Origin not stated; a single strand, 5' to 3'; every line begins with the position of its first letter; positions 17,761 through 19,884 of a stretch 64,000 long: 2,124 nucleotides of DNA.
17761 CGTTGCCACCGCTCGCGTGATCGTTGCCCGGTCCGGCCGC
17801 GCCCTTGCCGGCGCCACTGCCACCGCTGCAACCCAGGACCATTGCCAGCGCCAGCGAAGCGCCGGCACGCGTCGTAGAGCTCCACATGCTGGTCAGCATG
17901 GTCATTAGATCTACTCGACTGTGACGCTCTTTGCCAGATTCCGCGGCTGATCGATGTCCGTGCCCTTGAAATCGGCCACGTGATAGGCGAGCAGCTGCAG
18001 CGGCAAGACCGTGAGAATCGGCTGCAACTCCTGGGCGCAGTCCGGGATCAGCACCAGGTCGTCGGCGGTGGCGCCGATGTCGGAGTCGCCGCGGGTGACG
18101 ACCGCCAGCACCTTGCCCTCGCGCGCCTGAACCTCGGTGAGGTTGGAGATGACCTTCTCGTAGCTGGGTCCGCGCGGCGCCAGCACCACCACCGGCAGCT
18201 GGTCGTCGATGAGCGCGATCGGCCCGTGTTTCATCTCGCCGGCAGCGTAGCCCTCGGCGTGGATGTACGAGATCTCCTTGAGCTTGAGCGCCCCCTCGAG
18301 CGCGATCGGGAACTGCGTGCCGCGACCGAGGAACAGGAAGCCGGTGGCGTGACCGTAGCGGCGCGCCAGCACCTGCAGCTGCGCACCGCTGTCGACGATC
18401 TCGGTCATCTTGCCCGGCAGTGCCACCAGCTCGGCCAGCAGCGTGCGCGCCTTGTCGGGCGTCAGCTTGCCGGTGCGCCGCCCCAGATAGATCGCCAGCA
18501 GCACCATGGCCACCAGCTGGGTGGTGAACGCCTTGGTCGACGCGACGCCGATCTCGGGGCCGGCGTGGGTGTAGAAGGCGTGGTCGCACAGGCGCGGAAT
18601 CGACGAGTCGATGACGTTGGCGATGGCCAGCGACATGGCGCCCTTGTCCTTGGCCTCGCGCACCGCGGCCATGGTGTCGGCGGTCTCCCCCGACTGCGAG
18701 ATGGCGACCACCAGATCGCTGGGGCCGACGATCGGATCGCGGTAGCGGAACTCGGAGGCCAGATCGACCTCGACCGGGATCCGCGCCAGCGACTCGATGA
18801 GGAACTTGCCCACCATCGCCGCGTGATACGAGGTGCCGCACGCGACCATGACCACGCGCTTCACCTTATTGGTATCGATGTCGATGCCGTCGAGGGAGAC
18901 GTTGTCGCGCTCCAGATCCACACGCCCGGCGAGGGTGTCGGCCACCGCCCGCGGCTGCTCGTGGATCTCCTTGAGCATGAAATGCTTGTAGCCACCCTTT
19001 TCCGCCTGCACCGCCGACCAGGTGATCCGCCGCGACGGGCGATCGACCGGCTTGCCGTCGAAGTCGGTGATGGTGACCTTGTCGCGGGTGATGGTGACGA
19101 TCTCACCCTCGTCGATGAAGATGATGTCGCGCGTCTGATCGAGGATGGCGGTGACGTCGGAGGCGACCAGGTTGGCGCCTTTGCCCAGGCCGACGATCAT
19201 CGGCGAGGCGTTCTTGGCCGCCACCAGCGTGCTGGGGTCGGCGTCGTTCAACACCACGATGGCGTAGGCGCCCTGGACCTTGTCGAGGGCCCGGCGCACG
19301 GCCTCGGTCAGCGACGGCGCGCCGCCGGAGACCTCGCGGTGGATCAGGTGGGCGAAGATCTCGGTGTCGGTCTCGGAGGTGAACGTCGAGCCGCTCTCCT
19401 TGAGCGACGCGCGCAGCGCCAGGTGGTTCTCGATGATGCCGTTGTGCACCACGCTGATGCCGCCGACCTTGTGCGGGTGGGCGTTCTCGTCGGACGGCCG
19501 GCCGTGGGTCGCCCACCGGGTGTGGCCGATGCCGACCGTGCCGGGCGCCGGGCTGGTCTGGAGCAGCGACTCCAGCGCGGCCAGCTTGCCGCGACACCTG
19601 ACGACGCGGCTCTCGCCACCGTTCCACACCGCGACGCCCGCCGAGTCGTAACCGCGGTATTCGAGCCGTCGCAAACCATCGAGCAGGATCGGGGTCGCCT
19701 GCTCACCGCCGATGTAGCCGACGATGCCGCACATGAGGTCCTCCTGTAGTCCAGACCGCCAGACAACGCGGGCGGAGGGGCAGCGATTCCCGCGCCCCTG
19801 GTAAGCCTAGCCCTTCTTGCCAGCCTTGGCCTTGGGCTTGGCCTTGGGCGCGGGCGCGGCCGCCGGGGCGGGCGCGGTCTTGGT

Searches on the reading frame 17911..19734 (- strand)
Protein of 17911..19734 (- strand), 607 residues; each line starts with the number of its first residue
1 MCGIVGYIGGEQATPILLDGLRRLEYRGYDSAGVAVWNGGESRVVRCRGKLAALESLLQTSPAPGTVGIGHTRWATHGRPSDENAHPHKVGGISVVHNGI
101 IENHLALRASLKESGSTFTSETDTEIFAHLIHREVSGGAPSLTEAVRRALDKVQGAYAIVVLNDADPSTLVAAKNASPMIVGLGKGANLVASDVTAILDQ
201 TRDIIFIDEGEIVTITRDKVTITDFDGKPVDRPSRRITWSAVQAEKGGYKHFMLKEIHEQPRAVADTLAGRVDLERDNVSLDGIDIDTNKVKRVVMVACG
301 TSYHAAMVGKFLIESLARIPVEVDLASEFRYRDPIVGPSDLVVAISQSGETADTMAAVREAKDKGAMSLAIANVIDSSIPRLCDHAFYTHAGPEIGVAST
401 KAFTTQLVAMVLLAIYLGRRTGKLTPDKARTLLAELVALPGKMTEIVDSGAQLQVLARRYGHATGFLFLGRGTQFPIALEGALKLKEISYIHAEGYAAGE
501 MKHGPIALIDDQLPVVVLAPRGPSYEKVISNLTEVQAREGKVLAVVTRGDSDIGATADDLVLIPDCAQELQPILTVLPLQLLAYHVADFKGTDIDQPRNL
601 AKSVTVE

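Call 31: search_protein_families(library=pfam, proteins=[window:17911-19734:-], max_evalue=0.001)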
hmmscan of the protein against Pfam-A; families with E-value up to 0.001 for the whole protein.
window:17911-19734:- (607 aa): 3 families
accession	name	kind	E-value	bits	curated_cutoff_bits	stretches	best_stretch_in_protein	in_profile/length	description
PF01380.27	SIS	-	1.7e-60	203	25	2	290-415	4-130/131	SIS domain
PF13522.11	GATase_6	-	1.1e-18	68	27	1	65-192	10-129/130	Glutamine amidotransferase domain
PF13537.11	GATase_7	-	3.8e-13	49.9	25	1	89-198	20-122/123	Glutamine amidotransferase domain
